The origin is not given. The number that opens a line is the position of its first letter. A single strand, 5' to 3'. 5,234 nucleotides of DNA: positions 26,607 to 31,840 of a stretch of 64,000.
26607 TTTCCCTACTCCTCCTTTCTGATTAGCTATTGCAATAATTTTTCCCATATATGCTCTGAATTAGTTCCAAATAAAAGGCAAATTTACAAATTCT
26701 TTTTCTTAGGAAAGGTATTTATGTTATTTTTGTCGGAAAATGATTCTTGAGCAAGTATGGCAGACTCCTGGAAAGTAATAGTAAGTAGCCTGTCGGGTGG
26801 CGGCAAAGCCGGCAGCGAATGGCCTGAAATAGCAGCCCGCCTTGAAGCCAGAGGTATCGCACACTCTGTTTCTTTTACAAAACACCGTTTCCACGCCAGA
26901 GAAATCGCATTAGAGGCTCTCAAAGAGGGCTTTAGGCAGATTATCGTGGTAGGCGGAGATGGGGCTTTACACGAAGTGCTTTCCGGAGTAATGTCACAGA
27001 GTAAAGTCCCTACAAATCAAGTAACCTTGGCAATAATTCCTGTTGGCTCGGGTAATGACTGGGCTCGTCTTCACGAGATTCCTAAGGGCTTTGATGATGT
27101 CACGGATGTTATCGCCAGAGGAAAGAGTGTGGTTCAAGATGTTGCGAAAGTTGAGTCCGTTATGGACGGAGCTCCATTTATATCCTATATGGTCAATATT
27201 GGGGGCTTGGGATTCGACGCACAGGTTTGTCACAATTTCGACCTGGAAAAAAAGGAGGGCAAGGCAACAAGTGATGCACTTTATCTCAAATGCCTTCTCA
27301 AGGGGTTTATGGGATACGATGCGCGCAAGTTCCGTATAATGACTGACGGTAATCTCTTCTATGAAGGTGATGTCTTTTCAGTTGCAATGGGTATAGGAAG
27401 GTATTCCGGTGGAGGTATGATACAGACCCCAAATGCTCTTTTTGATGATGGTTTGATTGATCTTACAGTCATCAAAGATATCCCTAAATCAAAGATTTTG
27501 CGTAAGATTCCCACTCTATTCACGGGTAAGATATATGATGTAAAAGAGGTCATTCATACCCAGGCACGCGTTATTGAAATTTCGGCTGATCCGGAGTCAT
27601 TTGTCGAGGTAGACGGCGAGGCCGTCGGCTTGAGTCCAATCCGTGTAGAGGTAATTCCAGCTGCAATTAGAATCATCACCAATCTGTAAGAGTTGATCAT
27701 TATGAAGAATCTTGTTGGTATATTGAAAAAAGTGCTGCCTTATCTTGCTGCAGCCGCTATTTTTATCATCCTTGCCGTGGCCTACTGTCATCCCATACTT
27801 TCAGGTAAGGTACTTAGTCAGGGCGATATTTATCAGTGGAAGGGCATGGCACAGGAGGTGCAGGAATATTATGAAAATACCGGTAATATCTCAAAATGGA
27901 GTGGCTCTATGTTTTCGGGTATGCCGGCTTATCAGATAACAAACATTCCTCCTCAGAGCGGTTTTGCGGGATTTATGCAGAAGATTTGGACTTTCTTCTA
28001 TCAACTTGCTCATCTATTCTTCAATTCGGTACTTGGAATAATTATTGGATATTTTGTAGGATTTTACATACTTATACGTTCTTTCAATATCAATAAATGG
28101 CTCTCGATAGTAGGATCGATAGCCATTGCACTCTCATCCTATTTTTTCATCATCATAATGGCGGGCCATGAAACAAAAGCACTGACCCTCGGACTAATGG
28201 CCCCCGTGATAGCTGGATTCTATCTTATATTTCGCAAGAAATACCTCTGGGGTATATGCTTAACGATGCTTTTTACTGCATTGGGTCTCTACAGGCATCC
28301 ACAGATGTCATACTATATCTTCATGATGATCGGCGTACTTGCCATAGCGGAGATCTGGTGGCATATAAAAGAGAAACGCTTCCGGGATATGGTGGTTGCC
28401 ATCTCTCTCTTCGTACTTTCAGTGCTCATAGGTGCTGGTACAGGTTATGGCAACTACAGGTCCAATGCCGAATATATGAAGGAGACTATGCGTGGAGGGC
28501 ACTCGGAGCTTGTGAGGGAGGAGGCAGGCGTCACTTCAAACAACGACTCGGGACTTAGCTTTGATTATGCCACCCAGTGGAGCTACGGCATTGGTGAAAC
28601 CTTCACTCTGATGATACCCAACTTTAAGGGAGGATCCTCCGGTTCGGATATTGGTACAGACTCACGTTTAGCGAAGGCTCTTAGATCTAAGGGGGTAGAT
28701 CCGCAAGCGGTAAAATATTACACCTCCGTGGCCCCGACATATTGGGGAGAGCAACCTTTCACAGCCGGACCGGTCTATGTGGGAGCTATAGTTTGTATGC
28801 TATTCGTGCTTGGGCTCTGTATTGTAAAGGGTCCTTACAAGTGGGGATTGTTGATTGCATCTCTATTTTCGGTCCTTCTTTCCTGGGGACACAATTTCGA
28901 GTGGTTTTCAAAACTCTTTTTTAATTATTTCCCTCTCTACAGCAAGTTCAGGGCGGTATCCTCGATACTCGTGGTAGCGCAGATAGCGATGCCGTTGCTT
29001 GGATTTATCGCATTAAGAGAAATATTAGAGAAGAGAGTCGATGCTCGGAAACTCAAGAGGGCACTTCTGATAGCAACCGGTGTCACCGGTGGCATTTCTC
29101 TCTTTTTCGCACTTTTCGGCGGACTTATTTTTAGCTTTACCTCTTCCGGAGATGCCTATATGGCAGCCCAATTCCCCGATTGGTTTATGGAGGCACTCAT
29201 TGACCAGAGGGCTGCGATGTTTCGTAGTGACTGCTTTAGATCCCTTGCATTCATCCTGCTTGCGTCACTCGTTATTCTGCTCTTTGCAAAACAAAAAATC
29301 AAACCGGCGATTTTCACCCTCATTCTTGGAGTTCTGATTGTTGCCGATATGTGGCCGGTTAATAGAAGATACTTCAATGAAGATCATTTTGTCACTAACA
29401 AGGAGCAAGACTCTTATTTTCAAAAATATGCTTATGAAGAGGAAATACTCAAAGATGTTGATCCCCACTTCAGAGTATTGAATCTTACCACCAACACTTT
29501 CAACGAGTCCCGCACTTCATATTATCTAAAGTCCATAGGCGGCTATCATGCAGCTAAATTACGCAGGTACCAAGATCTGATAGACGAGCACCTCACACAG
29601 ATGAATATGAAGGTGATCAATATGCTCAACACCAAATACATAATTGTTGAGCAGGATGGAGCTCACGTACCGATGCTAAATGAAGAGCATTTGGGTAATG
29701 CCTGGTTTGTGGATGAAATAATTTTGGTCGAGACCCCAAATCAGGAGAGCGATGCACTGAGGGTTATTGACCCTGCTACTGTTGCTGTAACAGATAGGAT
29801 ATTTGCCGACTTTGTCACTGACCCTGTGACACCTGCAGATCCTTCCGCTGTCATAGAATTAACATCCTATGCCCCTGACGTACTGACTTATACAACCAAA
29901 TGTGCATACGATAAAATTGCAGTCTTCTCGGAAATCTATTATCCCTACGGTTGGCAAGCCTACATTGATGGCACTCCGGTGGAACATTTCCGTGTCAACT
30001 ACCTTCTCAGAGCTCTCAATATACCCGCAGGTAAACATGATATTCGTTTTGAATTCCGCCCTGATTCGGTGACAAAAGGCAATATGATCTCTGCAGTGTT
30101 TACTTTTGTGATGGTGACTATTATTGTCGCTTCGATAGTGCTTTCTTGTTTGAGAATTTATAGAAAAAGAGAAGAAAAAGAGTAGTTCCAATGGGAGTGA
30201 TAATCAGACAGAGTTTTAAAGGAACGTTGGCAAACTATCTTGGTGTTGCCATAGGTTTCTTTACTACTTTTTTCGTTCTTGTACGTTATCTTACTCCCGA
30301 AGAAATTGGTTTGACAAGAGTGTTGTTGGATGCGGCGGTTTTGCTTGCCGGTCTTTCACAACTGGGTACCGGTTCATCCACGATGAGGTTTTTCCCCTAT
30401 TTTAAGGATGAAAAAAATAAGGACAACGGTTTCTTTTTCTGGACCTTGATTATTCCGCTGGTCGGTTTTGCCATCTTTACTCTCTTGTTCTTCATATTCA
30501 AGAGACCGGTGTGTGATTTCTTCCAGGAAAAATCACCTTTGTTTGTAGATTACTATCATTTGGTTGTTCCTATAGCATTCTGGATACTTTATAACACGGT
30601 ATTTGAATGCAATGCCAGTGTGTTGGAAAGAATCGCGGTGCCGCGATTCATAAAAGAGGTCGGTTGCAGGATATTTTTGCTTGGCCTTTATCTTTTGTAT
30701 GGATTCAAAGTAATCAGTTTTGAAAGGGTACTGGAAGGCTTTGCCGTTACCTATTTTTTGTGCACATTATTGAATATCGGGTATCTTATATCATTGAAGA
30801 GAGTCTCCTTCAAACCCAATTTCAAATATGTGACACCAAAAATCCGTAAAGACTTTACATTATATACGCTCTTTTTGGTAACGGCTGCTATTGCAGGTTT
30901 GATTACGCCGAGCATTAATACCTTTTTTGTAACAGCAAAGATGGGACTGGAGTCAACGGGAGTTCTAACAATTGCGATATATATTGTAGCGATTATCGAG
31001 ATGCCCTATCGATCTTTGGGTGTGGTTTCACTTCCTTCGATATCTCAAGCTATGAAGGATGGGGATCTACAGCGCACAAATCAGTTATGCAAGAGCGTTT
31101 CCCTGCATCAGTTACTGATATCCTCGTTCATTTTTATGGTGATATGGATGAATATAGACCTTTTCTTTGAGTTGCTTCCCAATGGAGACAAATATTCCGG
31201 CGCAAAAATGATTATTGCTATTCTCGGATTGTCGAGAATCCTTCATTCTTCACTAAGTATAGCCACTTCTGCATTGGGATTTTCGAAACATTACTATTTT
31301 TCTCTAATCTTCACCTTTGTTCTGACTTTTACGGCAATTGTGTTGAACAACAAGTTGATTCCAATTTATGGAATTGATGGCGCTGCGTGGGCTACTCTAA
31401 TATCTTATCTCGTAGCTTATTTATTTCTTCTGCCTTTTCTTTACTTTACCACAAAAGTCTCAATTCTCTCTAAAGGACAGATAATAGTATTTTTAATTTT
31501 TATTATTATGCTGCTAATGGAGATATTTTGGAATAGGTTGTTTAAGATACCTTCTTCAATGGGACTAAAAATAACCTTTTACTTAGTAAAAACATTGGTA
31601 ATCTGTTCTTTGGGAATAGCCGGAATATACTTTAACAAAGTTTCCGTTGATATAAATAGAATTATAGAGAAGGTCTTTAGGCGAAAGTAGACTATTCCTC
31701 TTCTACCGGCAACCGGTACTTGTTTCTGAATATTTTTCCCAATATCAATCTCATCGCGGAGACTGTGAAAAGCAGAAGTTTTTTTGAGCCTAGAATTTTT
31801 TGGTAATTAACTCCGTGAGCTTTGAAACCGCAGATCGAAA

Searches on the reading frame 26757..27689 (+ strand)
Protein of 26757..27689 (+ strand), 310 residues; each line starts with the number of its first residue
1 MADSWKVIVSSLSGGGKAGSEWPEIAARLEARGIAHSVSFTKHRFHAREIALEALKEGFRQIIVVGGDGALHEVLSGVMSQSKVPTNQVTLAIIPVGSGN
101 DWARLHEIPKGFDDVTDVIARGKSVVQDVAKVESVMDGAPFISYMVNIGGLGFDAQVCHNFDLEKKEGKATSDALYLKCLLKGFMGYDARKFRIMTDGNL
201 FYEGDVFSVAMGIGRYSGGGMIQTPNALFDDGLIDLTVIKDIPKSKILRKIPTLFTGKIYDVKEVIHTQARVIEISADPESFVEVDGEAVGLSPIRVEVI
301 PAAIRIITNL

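Call 12: search_protein_families(library=pfam, proteins=[window:26757-27689:+], max_evalue=0.001)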
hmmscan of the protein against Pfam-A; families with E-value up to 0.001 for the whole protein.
window:26757-27689:+ (310 aa): 2 families
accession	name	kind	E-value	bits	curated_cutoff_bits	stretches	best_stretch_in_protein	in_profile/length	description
PF19279.4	YegS_C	-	1e-26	94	27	1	152-307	6-157/158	YegS C-terminal NAD kinase beta sandwich-like domain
PF00781.29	DAGK_cat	-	5.1e-26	91.2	23.6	1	5-132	2-125/125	Diacylglycerol kinase catalytic domain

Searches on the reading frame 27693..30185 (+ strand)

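Call 12: search_protein_families(library=pfam, proteins=[window:27693-30185:+], max_evalue=0.001)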
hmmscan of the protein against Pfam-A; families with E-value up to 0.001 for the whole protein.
window:27693-30185:+ (830 aa): 1 family
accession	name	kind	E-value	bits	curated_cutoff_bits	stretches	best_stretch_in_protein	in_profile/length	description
PF09586.16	YfhO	-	4.7e-06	25.7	28.5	1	733-800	768-835/835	Bacterial membrane protein YfhO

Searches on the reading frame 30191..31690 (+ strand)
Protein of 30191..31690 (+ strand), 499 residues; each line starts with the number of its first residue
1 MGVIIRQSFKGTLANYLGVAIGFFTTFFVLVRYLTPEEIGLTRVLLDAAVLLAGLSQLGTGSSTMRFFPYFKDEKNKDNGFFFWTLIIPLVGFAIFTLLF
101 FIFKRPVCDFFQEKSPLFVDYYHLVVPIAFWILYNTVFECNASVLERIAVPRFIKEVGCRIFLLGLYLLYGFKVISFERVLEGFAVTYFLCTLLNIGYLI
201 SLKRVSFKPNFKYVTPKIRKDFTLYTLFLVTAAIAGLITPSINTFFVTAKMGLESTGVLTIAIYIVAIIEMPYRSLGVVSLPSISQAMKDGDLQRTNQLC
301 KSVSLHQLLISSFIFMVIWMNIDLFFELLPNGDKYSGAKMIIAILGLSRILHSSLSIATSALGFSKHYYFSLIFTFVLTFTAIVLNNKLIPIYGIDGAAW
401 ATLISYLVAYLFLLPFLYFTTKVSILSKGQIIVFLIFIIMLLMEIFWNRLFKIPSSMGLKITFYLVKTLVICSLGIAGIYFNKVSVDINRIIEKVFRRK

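Call 12: search_protein_families(library=pfam, proteins=[window:30191-31690:+], max_evalue=0.001)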
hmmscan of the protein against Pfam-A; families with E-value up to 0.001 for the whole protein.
window:30191-31690:+ (499 aa): 1 family
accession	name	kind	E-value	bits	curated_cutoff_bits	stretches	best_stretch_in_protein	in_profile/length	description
PF01943.22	Polysacc_synt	-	7.6e-10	39.1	28.2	1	14-288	11-274/274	Polysaccharide biosynthesis protein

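Call 42: search_protein_families(library=ncbifam, proteins=[window:30191-31690:+], max_evalue=0.01)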
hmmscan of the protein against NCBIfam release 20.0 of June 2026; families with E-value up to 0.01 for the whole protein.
window:30191-31690:+ (499 aa): 2 families
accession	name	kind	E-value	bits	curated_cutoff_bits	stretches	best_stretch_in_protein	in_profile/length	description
NF050818.1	PolSacchBiosHfsF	equivalog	0.00053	19.1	700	1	375-409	361-395/468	polysaccharide biosynthesis protein HfsF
TIGR00797.1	matE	subfamily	0.0011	18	147.4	1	281-429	53-204/396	MATE family efflux transporter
